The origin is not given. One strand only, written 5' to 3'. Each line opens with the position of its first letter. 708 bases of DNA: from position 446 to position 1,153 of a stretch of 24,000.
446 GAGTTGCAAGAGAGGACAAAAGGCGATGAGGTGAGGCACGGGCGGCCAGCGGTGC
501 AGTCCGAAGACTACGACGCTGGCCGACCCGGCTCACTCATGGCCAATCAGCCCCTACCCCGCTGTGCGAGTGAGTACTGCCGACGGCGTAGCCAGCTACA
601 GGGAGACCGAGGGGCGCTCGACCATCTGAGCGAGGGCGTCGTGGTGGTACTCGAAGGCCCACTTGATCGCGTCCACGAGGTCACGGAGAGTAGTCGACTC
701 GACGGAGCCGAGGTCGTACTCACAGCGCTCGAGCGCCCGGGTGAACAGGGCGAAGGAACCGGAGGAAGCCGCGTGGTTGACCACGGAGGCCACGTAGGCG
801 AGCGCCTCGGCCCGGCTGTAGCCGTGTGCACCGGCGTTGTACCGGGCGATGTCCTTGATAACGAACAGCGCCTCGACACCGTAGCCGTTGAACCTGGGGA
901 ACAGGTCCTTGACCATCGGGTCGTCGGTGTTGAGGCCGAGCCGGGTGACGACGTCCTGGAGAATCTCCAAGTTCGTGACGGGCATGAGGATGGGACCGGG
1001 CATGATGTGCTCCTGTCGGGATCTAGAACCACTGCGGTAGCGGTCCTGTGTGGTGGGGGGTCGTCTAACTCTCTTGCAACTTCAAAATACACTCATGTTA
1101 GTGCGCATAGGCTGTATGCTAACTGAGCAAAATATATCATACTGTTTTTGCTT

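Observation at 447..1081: High-GC single-gene island bracketed by a 13-bp perfect inverted repeat (likely horizontal acquisition)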

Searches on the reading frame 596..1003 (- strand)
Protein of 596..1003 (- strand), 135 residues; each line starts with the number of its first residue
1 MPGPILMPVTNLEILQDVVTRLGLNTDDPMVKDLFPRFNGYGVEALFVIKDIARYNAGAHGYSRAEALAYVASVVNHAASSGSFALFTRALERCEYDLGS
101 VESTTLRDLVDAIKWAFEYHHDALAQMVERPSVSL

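Call 9: find_homologous_proteins(query=window:596-1003:-, max_evalue=0.001)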
Query window:596-1003:- (135 aa): 1 proteins with E <= 0.001 among 10 candidates.
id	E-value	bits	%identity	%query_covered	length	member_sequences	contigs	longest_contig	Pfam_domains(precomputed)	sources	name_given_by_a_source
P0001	3.9e-83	294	100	100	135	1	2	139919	-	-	-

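Call 12: search_protein_families(library=pfam, proteins=[window:596-1003:-], max_evalue=0.01)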
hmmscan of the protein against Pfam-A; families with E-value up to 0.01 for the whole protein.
window:596-1003:- (135 aa): 0 families

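Call 13: find_encoding_contigs(protein=P0001, flank=10000, max_places=10)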
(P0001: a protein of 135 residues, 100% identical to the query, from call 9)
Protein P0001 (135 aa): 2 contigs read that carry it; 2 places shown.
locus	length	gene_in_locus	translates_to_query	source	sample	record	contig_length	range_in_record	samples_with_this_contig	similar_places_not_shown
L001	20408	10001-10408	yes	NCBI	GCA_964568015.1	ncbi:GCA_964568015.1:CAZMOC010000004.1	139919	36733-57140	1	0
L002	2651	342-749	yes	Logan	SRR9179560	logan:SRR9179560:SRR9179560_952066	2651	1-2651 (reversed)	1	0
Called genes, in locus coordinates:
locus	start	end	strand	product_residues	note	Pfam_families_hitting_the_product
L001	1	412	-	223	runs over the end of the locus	PF00175:NAD_binding_1 (weak)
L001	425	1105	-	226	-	PF03009:GDPD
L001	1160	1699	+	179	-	PF00719:Pyrophosphatase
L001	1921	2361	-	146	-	-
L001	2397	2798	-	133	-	-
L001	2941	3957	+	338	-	PF00044:Gp_dh_N, PF02800:Gp_dh_C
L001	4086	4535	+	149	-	PF02502:LacAB_rpiB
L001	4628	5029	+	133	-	-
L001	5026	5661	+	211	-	PF00834:Ribul_P_3_epim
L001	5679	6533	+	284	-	PF00456:Transketolase_N, PF13292:DXP_synthase_N (weak), PF00676:E1_dh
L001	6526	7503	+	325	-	PF02779:Transket_pyr, PF02780:Transketolase_C, PF22613:Transketolase_C_1 (weak)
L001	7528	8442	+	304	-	PF01116:F_bP_aldolase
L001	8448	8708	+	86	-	-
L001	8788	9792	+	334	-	PF00294:PfkB, PF08543:Phos_pyr_kin (weak)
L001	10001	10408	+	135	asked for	-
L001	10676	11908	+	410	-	-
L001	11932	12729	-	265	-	PF18306:LDcluster4, PF03641:Lysine_decarbox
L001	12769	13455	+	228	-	-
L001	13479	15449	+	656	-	PF00270:DEAD (faint), PF04851:ResIII, PF17757:UvrB_inter, PF27431:UvrB_3rd, PF00271:Helicase_C, PF12344:UvrB, PF02151:UVR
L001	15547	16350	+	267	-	-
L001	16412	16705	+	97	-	PF02686:GatC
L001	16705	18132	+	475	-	PF01425:Amidase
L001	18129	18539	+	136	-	-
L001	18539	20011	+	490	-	PF02934:GatB_N, PF02637:GatB_Yqey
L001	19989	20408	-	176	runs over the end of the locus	-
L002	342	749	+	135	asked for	-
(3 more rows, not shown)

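Call 20: search_protein_representatives(protein=window:596-1003:-)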
Query: 135 residues. Proteins with E-value up to 0.001 (for the whole library): 3; up to 1e-10: 1; up to 1e-30: 1. The best 3 are listed.
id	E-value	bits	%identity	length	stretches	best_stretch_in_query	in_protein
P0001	1.3e-83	293.7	100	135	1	1-135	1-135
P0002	6.1e-10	55.5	29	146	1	5-130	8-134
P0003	9.2e-05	38.7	35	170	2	6-56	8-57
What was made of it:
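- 596..1003 (-): 135-aa ORF: GC3 0.90, acidic (pI 5.05), all-helical protein. Two remote homologues (call 20).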

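Call 24: find_encoding_contigs(protein=P0002, flank=8000, max_places=6)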
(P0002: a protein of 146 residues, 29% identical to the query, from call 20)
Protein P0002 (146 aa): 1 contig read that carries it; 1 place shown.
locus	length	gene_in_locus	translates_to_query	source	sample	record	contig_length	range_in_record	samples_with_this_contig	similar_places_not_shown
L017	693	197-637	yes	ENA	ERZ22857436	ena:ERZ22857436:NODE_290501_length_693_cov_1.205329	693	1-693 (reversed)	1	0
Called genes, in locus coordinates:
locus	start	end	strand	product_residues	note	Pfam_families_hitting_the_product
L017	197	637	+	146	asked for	-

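Call 25: find_encoding_contigs(protein=P0003, flank=8000, max_places=6)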
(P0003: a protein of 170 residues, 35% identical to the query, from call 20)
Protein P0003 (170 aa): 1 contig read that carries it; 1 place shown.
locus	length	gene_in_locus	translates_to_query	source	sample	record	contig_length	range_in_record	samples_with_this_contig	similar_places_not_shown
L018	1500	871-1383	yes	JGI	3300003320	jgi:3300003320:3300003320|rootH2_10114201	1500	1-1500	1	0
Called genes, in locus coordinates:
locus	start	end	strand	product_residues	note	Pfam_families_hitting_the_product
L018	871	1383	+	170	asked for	-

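Call 29: predict_structure(protein=window:596-1003:-)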
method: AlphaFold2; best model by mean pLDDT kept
length: 135 residues; sequences in the alignment: 1
mean_pLDDT: 56.1   pTM: 0.52
mean pLDDT of the five models: 56.1, 54.4, 52.2, 51.5, 45.3
residues with pLDDT >= 90: 0; 70-90: 5; 50-70: 98; < 50: 32
segments of 3 or more residues with pLDDT < 50: 1-7, 39-41, 43-45, 56-65, 127-135
pLDDT, mean of each block of 10 residues (from residue 1): 44 67 64 55 50 50 50 57 59 62 61 68 51 36
secondary structure, 60 per line:
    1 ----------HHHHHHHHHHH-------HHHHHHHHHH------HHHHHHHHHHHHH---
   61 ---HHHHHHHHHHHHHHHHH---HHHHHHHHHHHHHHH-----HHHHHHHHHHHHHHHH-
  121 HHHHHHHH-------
elements in order: H11-21 H29-38 H45-57 H64-80 H84-98 H104-119 H121-128

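Call 44: search_protein_families(library=phrogs, proteins=[P0001, P0002, P0003], max_evalue=1)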
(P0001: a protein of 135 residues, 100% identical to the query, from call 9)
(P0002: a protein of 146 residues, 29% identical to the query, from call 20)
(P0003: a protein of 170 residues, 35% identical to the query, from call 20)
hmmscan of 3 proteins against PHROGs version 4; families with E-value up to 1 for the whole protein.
P0001 (135 aa): 0 families

P0002 (146 aa): 3 families
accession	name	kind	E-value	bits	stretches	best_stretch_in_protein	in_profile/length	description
phrog_28458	-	unknown function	0.058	13.5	1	37-114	30-112/285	-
phrog_5897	-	unknown function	0.2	12.8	1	35-48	14-27/31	-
phrog_26712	-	unknown function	0.28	12.6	0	86-143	24-81/83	-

P0003 (170 aa): 2 families
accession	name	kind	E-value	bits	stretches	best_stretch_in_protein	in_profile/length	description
phrog_4583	-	transcription regulation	0.24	12.4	1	13-32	52-71/81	transcriptional repressor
phrog_23183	-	unknown function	0.42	12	1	35-54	43-62/67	-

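Call 45: search_protein_families(library=padloc, proteins=[P0001, P0002, P0003], max_evalue=1)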
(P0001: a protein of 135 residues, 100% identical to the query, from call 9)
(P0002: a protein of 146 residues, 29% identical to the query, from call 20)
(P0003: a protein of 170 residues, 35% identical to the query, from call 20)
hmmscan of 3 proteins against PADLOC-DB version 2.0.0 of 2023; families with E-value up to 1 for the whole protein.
P0001 (135 aa): 0 families

P0002 (146 aa): 0 families

P0003 (170 aa): 0 families

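Call 47: find_homologous_proteins(query=A2, max_evalue=0.01)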
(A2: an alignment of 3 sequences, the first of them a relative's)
Query A2 (3 sequences) (135 aa, profile of the alignment): 3 proteins with E <= 0.01 among 1645 candidates.
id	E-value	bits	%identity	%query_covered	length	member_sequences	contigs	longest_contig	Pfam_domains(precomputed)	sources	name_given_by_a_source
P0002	1.8e-66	241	29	95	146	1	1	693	-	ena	-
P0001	4.0e-59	217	100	100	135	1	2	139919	-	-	-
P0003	2.6e-58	214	27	93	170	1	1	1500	-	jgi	-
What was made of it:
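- Tried and rejected: Profile search with the 3-sequence alignment: no new members (call 47).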

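Call 52: search_dna_similar(query=P0001, collection=phages, mode=protein, max_evalue=1)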
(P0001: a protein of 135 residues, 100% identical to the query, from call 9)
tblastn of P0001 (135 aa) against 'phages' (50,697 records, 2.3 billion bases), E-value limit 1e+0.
No match.

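Call 53: search_dna_similar(query=P0001, collection=plasmids, mode=protein, max_evalue=1)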
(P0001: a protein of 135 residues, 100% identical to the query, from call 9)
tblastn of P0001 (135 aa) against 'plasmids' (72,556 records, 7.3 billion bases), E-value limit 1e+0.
Records with a match: 1; places in all: 1; records where one place covers at least 80% of the query: 0.
Best place of each record, by identity: <60% 1.
By first word of the organism name: Streptomyces 1.
By predicted mobility (MOB-suite, as given by PLSDB): mobilizable 1.
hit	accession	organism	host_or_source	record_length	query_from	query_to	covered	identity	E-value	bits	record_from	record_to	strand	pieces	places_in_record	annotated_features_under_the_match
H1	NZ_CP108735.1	Streptomyces sp. NBC_00984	-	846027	37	113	57%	35.8%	7e-1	36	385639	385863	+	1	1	none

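Call 66: fold_search(model_id=the predicted structure, library=pdb)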
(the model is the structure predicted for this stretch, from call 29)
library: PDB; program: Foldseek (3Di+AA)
matches with E <= 10: 293; with E <= 0.001: 0
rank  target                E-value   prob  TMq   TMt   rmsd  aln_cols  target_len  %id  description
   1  8hr7_B                8.0e-01  0.14  0.22  0.07  12.2       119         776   13  Structure of RdrA-RdrB complex (released 2023-02-01)
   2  2l7a_MODEL_1_A        9.2e-01  0.21  0.28  0.29  17.0       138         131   13  Solution Structure of the R3 Domain of Talin (released 2011-12-21)
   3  4m70_A                9.2e-01  0.12  0.17  0.21  14.4       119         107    8  Crystal structure of potato Rx-CC domain in complex with RanGAP2-WPP domain (released 2013-11-13)
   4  6bkf_A                1.1e+00  0.21  0.27  0.10  14.7       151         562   11  Lysyl-adenylate form of human LigIV catalytic domain with bound DNA substrate in open conformation (released 2018-07-18)
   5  9w2z_C                1.2e+00  0.11  0.21  0.13  18.2       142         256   11  Cryo-EM structure of complex IV on the bovine heart submitochondrial particles, IV-A (released 2026-04-01)
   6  5w93_A                1.3e+00  0.16  0.27  0.27  16.8       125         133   14  p130Cas complex with paxillin LD1 (released 2017-09-06)
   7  7ohq_b                1.3e+00  0.10  0.22  0.08  19.6       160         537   15  Nog1-TAP associated immature ribosomal particle population C from S. cerevisiae (released 2021-11-03)
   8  7zos                  1.5e+00  0.13  0.26  0.24  16.1       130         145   15  Class 1 Phytoglobin from Sugar beet (BvPgb1.2) (released 2022-09-07)
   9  9i6f_C                1.5e+00  0.07  0.18  0.11  20.0       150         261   10  Cryo-EM structure of HIGD2A bound complex IV (released 2025-12-03)
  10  3w1b_A                1.7e+00  0.16  0.27  0.09  15.0       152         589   12  Crystal Structure of Human DNA ligase IV-Artemis Complex (Mercury Derivative) (released 2013-04-03)
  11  1aep                  1.7e+00  0.12  0.26  0.24  13.4       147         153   15  MOLECULAR STRUCTURE OF AN APOLIPOPROTEIN DETERMINED AT 2.5-ANGSTROMS RESOLUTION (released 1994-01-31)
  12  7be8_B                1.7e+00  0.08  0.21  0.15  14.0       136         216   11  Escherichia coli YtfE (Mn) (released 2022-01-12)
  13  7dfe_MODEL_1_A        1.8e+00  0.12  0.26  0.25  13.1       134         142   14  NMR structure of TuSp2-RP (released 2021-11-17)
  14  6jy3_C                1.8e+00  0.06  0.16  0.10  18.3       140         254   12  Monomeric Form of Bovine Heart Cytochrome c Oxidase in the Fully Oxidized State (released 2019-09-18)
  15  8v83_b                1.9e+00  0.10  0.24  0.10  18.8       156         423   14  60S ribosome biogenesis intermediate (Dbp10 pre-catalytic structure - Overall map) (released 2024-05-01)
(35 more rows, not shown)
